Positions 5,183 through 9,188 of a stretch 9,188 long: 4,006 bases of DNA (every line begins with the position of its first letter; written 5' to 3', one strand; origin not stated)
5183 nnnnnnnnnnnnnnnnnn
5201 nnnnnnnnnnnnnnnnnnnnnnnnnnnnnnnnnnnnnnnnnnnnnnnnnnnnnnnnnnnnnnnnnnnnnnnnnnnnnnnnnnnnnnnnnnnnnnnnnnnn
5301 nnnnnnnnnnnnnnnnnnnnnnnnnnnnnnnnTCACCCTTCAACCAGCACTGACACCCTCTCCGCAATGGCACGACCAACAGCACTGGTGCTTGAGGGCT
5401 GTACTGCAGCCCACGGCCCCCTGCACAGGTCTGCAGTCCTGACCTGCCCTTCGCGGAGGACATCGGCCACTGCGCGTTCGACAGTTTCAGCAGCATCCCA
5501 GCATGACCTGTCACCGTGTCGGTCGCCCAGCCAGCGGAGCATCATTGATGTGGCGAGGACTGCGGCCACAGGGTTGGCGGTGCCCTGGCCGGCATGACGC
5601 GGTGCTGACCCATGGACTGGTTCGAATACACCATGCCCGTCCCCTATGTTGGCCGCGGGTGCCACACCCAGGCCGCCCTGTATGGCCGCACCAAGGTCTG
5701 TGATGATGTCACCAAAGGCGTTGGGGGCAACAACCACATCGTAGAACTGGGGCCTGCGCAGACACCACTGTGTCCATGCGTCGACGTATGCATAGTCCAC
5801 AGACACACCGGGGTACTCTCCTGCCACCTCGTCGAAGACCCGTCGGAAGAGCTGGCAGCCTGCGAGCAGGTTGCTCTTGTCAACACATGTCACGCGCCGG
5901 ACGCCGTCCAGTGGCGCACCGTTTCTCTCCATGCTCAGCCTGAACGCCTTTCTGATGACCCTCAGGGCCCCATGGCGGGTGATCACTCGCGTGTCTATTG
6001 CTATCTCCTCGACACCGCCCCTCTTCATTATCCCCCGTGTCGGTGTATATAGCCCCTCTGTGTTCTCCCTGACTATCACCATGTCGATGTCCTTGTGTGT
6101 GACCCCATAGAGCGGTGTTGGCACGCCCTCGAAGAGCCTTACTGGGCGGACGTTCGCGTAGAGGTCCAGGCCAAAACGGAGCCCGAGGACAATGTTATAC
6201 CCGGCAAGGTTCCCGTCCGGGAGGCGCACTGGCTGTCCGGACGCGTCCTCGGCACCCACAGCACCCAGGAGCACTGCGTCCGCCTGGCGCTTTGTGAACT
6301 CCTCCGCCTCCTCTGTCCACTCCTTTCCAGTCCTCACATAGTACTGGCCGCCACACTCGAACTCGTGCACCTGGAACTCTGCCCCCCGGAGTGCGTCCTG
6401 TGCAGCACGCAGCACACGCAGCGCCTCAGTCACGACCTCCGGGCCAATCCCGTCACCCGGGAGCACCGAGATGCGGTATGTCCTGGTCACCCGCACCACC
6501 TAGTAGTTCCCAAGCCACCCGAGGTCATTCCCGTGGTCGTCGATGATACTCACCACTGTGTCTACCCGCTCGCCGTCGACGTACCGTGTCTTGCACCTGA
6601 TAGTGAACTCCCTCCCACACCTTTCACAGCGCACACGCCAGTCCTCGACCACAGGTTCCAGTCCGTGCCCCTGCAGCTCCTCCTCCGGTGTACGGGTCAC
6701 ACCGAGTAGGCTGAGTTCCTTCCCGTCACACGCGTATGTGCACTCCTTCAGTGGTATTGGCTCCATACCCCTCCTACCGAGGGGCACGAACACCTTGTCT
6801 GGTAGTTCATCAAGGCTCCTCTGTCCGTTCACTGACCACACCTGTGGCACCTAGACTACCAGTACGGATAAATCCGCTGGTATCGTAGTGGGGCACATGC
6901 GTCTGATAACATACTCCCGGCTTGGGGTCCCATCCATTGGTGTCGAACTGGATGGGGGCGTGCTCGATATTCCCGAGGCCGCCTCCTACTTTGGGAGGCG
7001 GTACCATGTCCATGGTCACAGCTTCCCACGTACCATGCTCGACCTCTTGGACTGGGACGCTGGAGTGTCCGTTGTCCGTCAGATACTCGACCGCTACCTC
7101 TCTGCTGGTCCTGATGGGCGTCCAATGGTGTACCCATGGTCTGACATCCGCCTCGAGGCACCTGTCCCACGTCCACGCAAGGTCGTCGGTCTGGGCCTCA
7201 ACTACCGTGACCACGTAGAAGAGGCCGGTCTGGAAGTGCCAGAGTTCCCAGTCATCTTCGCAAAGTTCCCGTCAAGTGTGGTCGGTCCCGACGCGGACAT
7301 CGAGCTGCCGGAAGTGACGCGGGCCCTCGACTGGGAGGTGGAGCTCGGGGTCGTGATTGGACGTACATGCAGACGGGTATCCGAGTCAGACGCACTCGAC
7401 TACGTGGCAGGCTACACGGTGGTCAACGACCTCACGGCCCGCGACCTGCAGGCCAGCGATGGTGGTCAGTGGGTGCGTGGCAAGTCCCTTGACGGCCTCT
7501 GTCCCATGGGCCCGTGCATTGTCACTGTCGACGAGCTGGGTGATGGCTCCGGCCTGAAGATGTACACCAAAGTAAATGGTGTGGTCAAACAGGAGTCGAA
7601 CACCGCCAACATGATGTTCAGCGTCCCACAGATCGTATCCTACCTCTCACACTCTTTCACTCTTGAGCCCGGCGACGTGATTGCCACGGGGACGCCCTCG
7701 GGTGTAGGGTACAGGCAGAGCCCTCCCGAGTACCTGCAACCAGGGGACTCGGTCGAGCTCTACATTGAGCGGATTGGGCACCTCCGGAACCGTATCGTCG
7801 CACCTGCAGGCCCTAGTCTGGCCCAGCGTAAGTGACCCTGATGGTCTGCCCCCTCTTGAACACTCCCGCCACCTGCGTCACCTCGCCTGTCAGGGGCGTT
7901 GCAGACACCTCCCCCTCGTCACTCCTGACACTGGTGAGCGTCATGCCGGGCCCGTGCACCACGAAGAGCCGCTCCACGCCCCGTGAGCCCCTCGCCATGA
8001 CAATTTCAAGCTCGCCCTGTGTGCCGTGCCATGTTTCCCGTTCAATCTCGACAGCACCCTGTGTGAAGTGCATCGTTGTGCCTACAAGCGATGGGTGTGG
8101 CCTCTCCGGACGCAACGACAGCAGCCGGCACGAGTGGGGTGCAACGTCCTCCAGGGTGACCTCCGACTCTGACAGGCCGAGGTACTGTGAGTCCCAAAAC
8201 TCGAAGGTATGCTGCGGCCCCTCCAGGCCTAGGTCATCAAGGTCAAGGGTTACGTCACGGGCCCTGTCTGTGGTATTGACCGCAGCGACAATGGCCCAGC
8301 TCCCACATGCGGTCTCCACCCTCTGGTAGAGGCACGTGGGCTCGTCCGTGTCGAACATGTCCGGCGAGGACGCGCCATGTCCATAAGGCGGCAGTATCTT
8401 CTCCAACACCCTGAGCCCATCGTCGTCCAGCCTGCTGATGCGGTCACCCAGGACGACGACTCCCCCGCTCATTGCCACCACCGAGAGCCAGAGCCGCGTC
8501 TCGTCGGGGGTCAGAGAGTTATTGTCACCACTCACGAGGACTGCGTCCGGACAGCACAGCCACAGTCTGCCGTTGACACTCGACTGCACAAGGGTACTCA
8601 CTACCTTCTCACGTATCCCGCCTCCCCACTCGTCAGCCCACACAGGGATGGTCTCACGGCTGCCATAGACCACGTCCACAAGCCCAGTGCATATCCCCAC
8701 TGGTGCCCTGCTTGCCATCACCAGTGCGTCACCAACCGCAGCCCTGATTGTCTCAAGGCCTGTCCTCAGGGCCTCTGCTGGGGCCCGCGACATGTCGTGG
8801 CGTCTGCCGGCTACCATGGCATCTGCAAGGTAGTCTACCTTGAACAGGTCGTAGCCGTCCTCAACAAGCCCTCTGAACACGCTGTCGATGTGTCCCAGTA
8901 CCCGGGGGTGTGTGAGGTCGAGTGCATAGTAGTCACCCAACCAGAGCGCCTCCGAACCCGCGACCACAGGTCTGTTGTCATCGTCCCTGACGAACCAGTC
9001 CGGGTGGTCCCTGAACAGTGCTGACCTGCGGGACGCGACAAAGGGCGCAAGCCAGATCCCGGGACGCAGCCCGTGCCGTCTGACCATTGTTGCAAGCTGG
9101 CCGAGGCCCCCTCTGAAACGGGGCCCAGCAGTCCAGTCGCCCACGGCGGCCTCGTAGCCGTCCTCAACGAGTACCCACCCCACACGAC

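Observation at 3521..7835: Divergon of FAH hydrolase with LeuB/C/D-like and Zn-ribbon genes, lacking a synthase: candidate (alkyl)maleate/malate pathway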

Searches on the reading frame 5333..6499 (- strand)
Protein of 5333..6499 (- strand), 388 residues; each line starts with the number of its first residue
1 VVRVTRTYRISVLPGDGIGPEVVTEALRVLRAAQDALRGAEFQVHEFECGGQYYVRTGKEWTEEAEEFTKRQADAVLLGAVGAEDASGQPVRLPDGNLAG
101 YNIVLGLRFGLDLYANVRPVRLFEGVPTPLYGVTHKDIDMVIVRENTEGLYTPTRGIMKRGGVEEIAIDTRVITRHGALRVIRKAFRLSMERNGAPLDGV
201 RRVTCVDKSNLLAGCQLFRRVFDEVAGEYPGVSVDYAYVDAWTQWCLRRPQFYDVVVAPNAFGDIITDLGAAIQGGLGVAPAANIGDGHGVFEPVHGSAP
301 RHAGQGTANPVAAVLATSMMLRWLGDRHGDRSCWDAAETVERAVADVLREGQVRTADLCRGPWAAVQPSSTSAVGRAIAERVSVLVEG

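Call 3: search_protein_families(library=pfam, proteins=[window:5333-6499:-], max_evalue=0.01)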
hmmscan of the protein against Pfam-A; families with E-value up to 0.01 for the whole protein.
window:5333-6499:- (388 aa): 1 family
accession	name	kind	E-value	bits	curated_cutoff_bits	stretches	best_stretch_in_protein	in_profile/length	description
PF00180.25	Iso_dh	-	1.8e-87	294.3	27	1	10-374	2-344/348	Isocitrate/isopropylmalate dehydrogenase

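Call 5: search_protein_families(library=ncbifam, proteins=[window:5333-6499:-], max_evalue=0.001)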
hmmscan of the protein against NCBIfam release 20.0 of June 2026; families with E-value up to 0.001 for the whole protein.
window:5333-6499:- (388 aa): 16 families
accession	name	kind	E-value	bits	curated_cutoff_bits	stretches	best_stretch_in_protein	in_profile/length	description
NF002898.0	PRK03437.1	equivalog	3.8e-98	328.9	393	1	5-382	2-345/347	3-isopropylmalate dehydrogenase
TIGR02089.1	TTC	equivalog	1.2e-80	271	470.4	1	6-342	2-327/352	tartrate dehydrogenase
TIGR02088.1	LEU3_arch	subfamily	1.8e-79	267.3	409.8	1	10-358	1-310/324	isopropylmalate/isohomocitrate dehydrogenases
NF040626.1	AksF2_Meth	equivalog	2.2e-78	263.8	540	1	8-359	2-314/333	homoisocitrate dehydrogenase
TIGR00169.1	leuB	equivalog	1.3e-74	251.3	353.2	1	9-362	1-336/349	3-isopropylmalate dehydrogenase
NF006048.0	PRK08194.1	equivalog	9.2e-73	245.3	501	1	7-359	3-333/352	tartrate dehydrogenase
NF040619.1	AksF_Meth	equivalog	2.9e-69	233.8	500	1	8-358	2-330/343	homoisocitrate dehydrogenase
NF006673.0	PRK09222.1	equivalog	1.1e-65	222.5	509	1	7-381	4-340/482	NADP-dependent isocitrate dehydrogenase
NF006529.0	PRK08997.1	equivalog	3.7e-59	200.4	510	1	8-359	4-319/335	isocitrate dehydrogenase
NF040855.1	iso_homocit_dh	equivalog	3.2e-57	194.3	680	1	8-361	2-314/345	isocitrate--homoisocitrate dehydrogenase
TIGR02924.1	ICDH_alpha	equivalog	4.7e-54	184.2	561.35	1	9-378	2-333/473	isocitrate dehydrogenase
TIGR00175.1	mito_nad_idh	equivalog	6.4e-54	183.3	432.4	1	7-359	3-318/334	isocitrate dehydrogenase (NAD(+))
TIGR00183.1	prok_nadp_idh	equivalog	7.6e-42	143.6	567.3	2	234-360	277-395/417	isocitrate dehydrogenase (NADP(+))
NF005036.0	PRK06451.1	equivalog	2.5e-40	138.5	484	2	238-385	274-411/412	NADP-dependent isocitrate dehydrogenase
NF005425.0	PRK07006.1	equivalog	1.4e-38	132.8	490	2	234-329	277-372/416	NADP-dependent isocitrate dehydrogenase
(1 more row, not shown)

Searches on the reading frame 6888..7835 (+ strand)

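Call 3: search_protein_families(library=pfam, proteins=[window:6888-7835:+], max_evalue=0.01)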
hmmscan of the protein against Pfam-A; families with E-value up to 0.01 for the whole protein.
window:6888-7835:+ (315 aa): 1 family
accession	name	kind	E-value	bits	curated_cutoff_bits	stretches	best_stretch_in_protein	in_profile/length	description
PF01557.24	FAA_hydrolase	-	9.2e-79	264.5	23.9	1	98-304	1-214/214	Fumarylacetoacetate (FAA) hydrolase C-terminal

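Call 5: search_protein_families(library=ncbifam, proteins=[window:6888-7835:+], max_evalue=0.001)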
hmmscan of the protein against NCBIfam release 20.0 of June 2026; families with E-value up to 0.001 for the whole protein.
window:6888-7835:+ (315 aa): 7 families
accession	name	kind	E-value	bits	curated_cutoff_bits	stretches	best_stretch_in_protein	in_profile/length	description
NF053535.1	DhyDRhmHlse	equivalog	2.2e-73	247.1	500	1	64-305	40-280/284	2,4-didehydro-3-deoxy-L-rhamnonate hydrolase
TIGR02303.1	HpaG-C-term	equivalog_domain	1.2e-56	191.9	276.4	1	91-304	38-243/245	4-hydroxyphenylacetate degradation bifunctional isomerase/decarboxylase, C-terminal subunit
NF011750.0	PRK15203.1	equivalog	1.3e-48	165.9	811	1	99-305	225-424/429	4-hydroxyphenylacetate degradation bifunctional isomerase/decarboxylase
NF009399.0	PRK12764.1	equivalog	9.5e-43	146.9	444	1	94-295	19-211/501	fumarylacetoacetate hydrolase family protein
NF007967.0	PRK10691.1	equivalog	5.1e-39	133.9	201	1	84-278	7-201/219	fumarylacetoacetate hydrolase family protein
TIGR02305.1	HpaG-N-term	equivalog_domain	3.7e-36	124.6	228.65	1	117-303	29-205/205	4-hydroxyphenylacetate degradation bifunctional isomerase/decarboxylase, N-terminal subunit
TIGR01266.1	fum_ac_acetase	equivalog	6.6e-07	28.5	375.3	0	143-190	193-243/420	fumarylacetoacetase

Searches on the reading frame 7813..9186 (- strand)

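Call 3: search_protein_families(library=pfam, proteins=[window:7813-9186:-], max_evalue=0.01)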
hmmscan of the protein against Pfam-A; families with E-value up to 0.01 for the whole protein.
window:7813-9186:- (457 aa): 2 families
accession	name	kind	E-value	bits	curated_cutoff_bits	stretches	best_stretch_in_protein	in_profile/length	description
PF02065.24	Melibiase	-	1.2e-10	41.3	27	1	3-110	80-181/347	Melibiase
PF17801.7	Melibiase_C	-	0.00014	22.3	22.9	1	295-358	14-71/71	Alpha galactosidase C-terminal beta sandwich domain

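Call 5: search_protein_families(library=ncbifam, proteins=[window:7813-9186:-], max_evalue=0.001)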
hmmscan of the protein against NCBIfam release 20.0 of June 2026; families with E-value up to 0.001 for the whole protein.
window:7813-9186:- (457 aa): 1 family
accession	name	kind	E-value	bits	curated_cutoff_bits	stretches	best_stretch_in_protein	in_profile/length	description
NF053652.1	BtArabpyrBAD1528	equivalog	1.9e-06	26.2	1100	1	3-121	353-468/730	beta-L-arabinopyranosidase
